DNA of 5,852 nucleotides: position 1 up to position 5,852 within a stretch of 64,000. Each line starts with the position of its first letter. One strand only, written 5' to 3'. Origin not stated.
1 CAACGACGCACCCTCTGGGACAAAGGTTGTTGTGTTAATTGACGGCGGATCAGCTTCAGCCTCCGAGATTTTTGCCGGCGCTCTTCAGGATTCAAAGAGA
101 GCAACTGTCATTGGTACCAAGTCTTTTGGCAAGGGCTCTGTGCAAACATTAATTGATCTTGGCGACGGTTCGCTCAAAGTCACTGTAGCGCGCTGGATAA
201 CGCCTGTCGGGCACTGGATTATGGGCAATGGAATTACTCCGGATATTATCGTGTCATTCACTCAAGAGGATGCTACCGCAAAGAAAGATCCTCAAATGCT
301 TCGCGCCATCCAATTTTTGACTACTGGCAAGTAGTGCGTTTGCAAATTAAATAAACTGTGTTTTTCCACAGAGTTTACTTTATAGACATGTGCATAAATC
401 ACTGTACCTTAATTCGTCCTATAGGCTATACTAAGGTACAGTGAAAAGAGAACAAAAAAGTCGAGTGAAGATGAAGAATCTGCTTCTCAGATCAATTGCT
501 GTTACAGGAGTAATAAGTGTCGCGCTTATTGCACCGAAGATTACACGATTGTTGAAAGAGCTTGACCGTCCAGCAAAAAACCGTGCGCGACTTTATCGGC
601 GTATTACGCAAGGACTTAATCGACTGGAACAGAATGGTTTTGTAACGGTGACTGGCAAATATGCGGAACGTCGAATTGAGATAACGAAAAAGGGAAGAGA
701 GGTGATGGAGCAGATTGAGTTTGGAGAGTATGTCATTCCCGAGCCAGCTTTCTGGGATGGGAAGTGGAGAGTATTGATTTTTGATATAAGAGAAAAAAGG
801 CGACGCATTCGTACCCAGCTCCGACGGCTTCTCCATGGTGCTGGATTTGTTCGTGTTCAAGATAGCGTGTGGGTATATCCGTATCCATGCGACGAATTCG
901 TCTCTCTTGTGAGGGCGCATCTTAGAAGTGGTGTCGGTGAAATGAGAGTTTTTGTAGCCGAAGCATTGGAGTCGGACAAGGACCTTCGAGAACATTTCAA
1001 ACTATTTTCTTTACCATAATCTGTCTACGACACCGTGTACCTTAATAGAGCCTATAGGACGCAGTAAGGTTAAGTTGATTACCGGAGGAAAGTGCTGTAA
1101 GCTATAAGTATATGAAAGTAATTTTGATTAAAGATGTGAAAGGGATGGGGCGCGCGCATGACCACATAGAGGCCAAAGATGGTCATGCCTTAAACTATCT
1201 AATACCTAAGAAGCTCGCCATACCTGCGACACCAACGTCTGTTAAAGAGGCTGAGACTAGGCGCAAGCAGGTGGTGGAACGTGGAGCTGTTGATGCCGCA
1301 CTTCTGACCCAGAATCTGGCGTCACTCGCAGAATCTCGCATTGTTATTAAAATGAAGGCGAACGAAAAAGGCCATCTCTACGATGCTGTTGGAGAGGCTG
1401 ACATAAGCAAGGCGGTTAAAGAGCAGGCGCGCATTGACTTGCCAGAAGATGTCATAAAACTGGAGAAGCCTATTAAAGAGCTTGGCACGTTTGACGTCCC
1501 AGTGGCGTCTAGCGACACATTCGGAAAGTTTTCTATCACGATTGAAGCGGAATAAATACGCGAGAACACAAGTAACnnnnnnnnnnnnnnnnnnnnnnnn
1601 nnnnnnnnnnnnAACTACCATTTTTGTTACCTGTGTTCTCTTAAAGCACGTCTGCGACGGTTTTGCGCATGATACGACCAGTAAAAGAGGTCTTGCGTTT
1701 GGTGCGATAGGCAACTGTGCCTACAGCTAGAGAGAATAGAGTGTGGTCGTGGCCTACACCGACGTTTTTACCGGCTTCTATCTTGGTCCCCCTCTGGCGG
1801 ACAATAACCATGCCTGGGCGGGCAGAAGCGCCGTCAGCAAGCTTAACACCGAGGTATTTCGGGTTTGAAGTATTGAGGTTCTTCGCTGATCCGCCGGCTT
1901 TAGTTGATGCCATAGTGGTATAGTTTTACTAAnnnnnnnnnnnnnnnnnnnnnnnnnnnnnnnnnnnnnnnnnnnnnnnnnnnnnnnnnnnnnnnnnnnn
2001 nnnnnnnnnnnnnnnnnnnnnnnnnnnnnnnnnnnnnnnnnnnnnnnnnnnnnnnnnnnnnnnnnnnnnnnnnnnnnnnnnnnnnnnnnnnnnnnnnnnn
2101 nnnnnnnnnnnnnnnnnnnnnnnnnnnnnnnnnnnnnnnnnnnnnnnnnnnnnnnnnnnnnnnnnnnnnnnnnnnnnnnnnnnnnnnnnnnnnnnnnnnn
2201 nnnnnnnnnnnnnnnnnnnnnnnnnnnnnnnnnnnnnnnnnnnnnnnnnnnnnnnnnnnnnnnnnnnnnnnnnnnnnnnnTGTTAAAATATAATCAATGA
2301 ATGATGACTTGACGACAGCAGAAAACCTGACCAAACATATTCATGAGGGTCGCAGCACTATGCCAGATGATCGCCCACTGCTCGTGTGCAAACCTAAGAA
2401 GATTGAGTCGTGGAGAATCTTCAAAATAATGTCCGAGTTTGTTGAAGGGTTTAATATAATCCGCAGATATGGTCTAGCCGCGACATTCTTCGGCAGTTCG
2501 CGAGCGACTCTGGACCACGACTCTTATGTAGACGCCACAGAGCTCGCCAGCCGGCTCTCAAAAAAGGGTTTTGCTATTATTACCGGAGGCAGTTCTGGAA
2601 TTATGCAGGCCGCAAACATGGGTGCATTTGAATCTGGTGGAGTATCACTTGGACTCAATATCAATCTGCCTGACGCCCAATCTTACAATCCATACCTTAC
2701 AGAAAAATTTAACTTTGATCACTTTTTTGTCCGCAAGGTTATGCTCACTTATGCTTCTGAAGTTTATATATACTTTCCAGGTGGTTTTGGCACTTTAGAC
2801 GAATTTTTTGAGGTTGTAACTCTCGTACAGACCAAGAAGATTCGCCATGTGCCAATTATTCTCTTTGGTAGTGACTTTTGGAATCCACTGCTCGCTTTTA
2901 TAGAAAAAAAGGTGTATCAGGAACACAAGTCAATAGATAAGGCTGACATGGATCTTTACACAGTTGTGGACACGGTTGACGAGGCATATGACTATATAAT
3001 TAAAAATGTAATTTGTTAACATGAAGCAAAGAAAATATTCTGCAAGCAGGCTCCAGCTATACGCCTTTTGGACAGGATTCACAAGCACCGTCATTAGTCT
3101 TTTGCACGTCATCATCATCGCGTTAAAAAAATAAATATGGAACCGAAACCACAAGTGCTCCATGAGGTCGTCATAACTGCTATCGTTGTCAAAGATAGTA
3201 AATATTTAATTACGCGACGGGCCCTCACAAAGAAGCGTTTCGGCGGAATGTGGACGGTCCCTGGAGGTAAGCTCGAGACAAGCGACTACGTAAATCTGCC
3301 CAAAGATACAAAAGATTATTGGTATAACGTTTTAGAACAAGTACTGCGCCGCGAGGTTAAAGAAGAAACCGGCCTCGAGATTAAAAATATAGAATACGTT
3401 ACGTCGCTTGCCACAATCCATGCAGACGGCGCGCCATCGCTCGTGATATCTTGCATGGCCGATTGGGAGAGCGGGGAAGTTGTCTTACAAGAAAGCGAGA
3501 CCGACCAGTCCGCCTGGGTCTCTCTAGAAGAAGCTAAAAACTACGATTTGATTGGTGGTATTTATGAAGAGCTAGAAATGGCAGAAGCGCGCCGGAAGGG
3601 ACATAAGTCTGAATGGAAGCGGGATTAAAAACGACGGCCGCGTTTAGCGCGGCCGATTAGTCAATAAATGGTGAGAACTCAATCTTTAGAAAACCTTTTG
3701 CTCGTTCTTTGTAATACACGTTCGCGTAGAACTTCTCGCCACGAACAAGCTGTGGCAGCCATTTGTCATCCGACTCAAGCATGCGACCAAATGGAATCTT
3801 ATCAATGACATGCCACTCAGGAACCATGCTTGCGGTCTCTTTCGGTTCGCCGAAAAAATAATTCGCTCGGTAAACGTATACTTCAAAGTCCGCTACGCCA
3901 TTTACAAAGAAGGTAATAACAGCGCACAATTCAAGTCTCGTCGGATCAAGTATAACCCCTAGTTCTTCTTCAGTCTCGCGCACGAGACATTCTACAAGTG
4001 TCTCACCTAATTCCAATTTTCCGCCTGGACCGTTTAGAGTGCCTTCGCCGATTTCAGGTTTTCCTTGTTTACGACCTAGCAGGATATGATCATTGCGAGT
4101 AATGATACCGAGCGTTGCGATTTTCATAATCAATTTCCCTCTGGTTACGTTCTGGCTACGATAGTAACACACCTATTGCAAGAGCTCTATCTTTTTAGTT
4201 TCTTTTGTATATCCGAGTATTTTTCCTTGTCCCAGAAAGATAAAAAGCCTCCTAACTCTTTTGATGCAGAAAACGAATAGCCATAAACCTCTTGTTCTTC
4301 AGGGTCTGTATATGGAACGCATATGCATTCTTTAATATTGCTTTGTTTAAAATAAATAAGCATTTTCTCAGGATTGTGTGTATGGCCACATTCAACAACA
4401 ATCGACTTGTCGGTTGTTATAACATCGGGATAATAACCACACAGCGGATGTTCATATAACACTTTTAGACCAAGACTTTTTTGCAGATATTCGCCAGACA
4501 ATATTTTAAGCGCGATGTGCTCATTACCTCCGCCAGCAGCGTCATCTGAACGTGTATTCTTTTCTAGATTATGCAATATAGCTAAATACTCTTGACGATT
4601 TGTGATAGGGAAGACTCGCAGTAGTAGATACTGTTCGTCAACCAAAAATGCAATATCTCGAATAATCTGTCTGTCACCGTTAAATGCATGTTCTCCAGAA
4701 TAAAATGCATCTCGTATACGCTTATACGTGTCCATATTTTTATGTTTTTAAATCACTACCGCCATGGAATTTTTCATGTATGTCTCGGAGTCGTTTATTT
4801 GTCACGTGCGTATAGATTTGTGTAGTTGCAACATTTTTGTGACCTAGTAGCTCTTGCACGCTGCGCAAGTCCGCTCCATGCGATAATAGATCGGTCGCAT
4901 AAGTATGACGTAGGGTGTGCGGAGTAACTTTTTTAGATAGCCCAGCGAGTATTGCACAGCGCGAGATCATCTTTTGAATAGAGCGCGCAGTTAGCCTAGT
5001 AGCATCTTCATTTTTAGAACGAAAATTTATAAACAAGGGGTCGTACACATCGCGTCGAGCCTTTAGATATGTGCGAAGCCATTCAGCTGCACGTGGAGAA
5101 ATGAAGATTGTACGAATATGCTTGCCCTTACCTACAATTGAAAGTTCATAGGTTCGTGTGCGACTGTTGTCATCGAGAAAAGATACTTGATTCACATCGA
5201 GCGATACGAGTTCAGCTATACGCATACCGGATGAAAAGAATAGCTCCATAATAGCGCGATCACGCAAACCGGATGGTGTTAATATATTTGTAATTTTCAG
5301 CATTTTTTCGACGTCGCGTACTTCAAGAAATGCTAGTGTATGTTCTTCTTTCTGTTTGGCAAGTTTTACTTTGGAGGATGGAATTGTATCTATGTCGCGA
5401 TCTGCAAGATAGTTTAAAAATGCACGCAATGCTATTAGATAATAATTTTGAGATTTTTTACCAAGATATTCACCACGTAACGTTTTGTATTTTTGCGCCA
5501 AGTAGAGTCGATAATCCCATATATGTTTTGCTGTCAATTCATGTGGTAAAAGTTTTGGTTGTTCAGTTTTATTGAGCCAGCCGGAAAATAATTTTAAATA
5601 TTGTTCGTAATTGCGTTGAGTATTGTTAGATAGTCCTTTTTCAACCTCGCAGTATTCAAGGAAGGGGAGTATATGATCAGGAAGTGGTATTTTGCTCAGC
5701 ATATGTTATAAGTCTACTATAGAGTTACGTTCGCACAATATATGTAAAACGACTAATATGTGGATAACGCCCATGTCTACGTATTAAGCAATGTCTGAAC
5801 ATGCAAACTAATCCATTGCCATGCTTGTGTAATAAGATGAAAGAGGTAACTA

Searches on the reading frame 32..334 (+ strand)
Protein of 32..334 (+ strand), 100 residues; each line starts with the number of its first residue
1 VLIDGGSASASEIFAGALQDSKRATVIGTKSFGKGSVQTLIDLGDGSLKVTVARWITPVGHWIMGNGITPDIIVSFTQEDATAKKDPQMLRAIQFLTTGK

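Call 99: search_protein_families(library=pfam, proteins=[window:32-334:+], max_evalue=0.01)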
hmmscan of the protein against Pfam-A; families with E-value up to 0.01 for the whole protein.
window:32-334:+ (100 aa): 1 family
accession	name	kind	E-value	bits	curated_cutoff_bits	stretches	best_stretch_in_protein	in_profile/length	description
PF03572.23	Peptidase_S41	-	1.1e-27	97.1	24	1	1-74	91-165/165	Peptidase family S41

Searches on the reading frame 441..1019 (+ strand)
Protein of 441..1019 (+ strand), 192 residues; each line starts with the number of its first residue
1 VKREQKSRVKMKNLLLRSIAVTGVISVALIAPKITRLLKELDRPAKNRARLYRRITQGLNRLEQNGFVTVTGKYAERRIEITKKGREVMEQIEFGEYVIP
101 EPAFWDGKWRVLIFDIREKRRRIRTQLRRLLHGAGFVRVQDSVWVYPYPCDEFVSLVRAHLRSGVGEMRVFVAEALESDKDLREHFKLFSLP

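Call 95: search_protein_families(library=pfam, proteins=[window:441-1019:+], max_evalue=0.001)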
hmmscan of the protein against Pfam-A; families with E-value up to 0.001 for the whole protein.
window:441-1019:+ (192 aa): 2 families
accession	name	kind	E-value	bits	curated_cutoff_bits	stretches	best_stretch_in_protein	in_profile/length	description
PF20803.2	PaaX_M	-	5.5e-18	65.3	24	1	104-179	3-77/83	PaaX protein central Cas2-like domain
PF09827.14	CRISPR_Cas2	-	0.00034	21.2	23.8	1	109-145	2-35/74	CRISPR associated protein Cas2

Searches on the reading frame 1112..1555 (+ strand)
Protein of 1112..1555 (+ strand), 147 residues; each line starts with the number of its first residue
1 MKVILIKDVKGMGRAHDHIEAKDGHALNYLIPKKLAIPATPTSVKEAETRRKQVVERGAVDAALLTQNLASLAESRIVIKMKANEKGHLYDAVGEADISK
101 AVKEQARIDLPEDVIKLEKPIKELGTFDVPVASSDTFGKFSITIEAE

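Call 95: search_protein_families(library=pfam, proteins=[window:1112-1555:+], max_evalue=0.001)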
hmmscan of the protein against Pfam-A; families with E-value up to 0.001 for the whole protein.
window:1112-1555:+ (147 aa): 2 families
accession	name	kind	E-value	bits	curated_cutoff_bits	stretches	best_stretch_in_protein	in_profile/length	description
PF01281.25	Ribosomal_L9_N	-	2.4e-18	65.9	20.7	1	1-46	1-46/47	Ribosomal protein L9, N-terminal domain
PF03948.19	Ribosomal_L9_C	-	4.6e-14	53.1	23.2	1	70-132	8-71/86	Ribosomal protein L9, C-terminal domain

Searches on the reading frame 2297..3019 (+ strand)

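Call 95: search_protein_families(library=pfam, proteins=[window:2297-3019:+], max_evalue=0.001)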
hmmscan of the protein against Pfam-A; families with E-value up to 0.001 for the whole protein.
window:2297-3019:+ (240 aa): 2 families
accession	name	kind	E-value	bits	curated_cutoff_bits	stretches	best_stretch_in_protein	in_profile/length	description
PF03641.19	Lysine_decarbox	-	1.1e-29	103.7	27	1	103-233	1-130/131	Possible lysine decarboxylase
PF18306.6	LDcluster4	-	1.2e-13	51.4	26.3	1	65-173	7-113/151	SLOG cluster4 family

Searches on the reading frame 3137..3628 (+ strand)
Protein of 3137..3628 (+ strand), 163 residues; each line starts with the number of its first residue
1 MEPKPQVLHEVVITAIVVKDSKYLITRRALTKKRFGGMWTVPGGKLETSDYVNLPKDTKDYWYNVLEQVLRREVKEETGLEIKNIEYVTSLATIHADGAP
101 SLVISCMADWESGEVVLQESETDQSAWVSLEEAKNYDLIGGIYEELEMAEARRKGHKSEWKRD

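Call 95: search_protein_families(library=pfam, proteins=[window:3137-3628:+], max_evalue=0.001)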
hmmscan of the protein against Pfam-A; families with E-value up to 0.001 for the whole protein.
window:3137-3628:+ (163 aa): 2 families
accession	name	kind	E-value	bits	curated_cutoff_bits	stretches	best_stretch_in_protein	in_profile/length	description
PF00293.34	NUDIX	-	8.4e-15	55.4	21.1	1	13-134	6-119/134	NUDIX domain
PF14815.12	NUDIX_4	-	1.6e-05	25.1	35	1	15-138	3-103/113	NUDIX domain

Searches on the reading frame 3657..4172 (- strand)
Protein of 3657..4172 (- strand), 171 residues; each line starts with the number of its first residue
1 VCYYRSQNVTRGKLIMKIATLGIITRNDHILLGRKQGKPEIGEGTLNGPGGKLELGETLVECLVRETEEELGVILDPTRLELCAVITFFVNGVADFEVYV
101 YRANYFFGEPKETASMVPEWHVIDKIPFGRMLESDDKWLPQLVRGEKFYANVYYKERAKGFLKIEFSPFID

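Call 95: search_protein_families(library=pfam, proteins=[window:3657-4172:-], max_evalue=0.001)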
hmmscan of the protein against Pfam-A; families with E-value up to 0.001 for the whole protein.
window:3657-4172:- (171 aa): 1 family
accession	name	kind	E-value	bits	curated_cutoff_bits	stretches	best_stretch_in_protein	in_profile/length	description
PF00293.34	NUDIX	-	1.6e-12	48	21.1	1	20-140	6-132/134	NUDIX domain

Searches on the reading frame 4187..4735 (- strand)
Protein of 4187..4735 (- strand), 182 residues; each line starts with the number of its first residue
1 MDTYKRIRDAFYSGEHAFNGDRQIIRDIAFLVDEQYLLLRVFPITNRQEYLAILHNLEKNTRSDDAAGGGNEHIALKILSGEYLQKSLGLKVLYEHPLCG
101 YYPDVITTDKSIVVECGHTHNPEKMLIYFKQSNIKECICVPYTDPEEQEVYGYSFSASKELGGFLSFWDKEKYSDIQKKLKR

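Call 95: search_protein_families(library=pfam, proteins=[window:4187-4735:-], max_evalue=0.001)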
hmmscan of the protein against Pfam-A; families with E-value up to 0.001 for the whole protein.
window:4187-4735:- (182 aa): 0 families

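Call 99: search_protein_families(library=pfam, proteins=[window:4187-4735:-], max_evalue=0.01)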
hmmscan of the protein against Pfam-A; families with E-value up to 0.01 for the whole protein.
window:4187-4735:- (182 aa): 2 families
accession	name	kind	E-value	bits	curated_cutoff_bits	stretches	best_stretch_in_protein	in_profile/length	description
PF01590.32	GAF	-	0.0026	18.7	22.4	1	73-152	34-103/133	GAF domain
PF24258.1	DUF7459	-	0.0026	18.4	27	1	88-121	70-103/105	Domain of unknown function (DUF7459)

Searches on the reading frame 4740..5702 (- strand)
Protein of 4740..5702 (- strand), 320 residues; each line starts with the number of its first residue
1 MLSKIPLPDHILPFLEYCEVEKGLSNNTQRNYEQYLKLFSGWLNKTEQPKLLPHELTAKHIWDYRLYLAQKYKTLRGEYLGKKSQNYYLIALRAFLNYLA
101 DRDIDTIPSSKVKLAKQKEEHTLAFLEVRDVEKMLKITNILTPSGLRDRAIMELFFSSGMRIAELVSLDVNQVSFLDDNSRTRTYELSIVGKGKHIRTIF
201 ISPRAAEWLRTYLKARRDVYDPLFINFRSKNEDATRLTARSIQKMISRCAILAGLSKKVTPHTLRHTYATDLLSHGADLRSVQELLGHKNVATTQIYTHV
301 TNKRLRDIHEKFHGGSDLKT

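Call 95: search_protein_families(library=pfam, proteins=[window:4740-5702:-], max_evalue=0.001)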
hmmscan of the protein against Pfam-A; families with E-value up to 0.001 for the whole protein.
window:4740-5702:- (320 aa): 4 families
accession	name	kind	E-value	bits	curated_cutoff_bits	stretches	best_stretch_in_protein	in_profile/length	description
PF00589.27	Phage_integrase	-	6.9e-42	143.6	27.1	1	125-303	2-171/172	Phage integrase family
PF02899.23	Phage_int_SAM_1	-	2e-09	38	22.3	1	14-102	4-82/83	Phage integrase, N-terminal SAM-like domain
PF13495.12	Phage_int_SAM_4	-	1.8e-08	35.1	27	1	14-105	5-84/85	Phage integrase, N-terminal SAM-like domain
PF13102.12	Phage_int_SAM_5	-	1.1e-05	26.1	22.3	1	15-102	7-85/98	Phage integrase SAM-like domain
